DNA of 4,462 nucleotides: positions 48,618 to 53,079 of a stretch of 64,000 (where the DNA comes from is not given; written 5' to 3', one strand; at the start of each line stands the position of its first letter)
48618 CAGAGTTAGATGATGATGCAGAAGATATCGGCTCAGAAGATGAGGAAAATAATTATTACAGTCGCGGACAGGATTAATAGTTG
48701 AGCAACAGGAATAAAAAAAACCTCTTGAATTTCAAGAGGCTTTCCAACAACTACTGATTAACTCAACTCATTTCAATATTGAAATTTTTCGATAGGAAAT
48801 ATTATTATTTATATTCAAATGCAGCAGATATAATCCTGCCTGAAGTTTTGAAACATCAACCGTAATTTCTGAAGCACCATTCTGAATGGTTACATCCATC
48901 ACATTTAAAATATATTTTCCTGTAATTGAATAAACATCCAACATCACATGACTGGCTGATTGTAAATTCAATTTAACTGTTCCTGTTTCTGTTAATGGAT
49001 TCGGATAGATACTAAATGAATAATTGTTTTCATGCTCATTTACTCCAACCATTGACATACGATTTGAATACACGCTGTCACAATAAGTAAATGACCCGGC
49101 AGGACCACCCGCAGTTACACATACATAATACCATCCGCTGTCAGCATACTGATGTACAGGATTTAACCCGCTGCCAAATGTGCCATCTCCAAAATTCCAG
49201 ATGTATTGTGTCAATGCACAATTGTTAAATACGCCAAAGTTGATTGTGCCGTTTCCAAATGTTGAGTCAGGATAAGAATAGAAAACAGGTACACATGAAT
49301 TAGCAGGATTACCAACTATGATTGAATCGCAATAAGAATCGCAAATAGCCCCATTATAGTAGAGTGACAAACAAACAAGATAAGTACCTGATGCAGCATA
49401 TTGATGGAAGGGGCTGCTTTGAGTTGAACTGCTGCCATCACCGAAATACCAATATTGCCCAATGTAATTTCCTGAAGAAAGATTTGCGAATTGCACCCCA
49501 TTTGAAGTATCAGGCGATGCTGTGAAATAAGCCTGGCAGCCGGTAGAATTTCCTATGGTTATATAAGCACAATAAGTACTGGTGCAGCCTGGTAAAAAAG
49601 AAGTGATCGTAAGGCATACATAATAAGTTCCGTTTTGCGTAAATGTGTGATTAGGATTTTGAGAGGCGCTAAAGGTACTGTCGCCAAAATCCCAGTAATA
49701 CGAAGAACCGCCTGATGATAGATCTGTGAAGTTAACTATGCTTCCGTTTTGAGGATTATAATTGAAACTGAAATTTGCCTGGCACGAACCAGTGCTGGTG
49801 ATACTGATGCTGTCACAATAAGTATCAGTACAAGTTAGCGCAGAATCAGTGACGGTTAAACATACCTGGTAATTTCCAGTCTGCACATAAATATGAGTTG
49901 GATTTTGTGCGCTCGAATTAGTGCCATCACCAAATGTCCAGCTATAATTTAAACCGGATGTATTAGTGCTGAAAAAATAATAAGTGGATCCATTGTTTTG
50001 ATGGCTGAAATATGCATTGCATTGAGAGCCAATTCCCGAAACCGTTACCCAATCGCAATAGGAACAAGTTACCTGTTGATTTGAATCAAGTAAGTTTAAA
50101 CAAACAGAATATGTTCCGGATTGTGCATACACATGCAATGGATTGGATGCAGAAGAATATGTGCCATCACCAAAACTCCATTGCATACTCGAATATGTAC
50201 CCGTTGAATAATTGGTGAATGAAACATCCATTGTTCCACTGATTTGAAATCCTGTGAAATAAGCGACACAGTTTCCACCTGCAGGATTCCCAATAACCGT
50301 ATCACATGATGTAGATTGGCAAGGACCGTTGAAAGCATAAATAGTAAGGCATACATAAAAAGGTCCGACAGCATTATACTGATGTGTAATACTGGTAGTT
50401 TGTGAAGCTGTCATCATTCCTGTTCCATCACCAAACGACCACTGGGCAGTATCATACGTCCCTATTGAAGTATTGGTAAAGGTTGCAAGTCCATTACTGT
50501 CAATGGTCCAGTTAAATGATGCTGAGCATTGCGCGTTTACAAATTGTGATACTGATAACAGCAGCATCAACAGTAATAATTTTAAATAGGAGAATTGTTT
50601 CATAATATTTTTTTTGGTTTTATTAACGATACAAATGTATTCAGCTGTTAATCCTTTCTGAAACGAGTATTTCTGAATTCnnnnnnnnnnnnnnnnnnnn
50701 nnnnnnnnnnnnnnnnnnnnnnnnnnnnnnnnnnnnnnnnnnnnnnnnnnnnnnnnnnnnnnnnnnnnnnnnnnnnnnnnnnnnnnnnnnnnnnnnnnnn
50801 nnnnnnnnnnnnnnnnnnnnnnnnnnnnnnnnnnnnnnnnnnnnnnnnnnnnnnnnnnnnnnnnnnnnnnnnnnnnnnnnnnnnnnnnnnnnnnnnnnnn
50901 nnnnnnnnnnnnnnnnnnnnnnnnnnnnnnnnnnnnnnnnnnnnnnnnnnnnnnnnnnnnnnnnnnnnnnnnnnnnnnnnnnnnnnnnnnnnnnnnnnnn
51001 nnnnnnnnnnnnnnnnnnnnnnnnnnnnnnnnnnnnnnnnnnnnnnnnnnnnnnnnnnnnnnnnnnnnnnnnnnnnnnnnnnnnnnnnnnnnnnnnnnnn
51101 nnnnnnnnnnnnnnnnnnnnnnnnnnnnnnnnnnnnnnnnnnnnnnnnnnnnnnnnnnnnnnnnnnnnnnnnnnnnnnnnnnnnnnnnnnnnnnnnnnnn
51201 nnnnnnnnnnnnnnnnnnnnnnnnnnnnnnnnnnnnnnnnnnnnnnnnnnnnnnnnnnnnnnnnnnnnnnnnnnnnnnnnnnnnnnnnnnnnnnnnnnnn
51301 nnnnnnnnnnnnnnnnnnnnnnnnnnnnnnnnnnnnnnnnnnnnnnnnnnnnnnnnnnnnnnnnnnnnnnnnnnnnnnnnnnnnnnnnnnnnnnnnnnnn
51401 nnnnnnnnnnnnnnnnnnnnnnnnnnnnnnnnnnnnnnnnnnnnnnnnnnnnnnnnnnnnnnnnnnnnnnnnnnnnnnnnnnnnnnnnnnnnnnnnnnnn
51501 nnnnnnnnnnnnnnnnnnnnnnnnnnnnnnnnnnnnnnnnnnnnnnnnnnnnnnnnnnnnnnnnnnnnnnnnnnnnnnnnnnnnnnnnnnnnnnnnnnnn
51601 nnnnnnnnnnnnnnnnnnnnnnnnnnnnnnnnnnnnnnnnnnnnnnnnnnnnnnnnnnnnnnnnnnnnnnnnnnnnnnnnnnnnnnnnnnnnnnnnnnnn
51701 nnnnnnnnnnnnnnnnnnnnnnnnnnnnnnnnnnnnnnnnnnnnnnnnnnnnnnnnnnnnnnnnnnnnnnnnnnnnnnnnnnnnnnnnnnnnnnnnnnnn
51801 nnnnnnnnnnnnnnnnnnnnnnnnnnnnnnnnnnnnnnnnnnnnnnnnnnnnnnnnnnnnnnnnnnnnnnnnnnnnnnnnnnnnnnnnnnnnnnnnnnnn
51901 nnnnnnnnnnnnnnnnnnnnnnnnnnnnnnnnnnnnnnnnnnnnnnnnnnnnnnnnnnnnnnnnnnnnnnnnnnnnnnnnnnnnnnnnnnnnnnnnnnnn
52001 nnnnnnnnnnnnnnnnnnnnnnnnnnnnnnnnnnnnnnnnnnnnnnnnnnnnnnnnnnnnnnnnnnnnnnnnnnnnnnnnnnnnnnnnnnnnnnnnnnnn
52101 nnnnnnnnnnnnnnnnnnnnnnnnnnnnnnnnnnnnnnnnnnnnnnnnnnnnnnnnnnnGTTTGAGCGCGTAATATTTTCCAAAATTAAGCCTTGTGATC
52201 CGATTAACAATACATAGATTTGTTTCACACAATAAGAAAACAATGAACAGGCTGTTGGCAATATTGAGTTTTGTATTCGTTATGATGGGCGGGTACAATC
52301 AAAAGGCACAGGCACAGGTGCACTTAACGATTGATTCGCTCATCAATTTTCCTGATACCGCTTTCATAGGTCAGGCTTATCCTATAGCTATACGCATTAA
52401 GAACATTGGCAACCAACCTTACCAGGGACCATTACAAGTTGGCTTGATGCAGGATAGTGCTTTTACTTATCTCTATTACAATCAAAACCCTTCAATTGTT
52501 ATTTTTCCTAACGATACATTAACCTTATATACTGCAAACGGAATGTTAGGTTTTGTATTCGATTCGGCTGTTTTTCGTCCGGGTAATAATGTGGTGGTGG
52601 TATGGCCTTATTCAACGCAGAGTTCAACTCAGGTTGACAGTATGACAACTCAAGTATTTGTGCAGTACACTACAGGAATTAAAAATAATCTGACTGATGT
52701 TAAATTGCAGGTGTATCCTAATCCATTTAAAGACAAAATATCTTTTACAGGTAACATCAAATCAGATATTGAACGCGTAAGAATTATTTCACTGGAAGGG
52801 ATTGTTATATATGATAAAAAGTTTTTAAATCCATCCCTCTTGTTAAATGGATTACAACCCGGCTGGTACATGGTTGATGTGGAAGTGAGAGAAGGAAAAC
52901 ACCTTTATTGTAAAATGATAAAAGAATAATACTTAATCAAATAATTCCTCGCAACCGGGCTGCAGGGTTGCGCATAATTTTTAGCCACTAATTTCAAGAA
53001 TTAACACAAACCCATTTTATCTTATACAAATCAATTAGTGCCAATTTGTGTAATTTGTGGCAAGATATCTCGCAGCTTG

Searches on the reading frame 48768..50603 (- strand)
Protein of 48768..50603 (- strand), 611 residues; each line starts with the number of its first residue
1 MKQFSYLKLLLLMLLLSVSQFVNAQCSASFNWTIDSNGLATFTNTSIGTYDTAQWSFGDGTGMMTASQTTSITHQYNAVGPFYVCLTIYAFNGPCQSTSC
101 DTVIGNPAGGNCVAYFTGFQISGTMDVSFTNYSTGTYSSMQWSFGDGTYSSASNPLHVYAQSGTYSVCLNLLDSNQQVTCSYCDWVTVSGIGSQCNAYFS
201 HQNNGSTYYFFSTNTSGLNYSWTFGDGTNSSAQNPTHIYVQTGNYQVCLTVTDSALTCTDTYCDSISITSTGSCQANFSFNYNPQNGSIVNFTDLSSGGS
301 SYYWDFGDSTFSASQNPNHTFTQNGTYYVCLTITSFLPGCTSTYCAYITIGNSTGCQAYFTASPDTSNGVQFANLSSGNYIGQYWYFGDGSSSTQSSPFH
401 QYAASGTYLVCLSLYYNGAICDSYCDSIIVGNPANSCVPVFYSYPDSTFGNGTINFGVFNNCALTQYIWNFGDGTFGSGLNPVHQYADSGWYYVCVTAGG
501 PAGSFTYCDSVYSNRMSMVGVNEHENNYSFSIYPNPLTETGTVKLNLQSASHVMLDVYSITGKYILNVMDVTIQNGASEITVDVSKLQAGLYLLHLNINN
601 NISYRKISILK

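Call 44: search_protein_families(library=pfam, proteins=[window:48768-50603:-], max_evalue=0.001)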
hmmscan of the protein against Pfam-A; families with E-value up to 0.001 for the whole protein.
window:48768-50603:- (611 aa): 3 families
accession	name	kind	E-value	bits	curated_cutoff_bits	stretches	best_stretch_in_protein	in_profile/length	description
PF18911.6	PKD_4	-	2.9e-62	207.1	27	6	216-261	33-78/85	PKD domain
PF00801.26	PKD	-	3.6e-41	139.5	23.5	6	212-255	20-69/80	PKD domain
PF18962.6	Por_Secre_tail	-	2.6e-12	47.3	27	1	532-609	1-75/75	Secretion system C-terminal sorting domain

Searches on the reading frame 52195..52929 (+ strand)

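Call 94: search_protein_families(library=pfam, proteins=[window:52195-52929:+], max_evalue=0.00001)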
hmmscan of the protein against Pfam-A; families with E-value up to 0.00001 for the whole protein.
window:52195-52929:+ (244 aa): 1 family
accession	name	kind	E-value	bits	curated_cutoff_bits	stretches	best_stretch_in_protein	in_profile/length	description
PF18962.6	Por_Secre_tail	-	1.7e-06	28.7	27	1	173-236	1-69/75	Secretion system C-terminal sorting domain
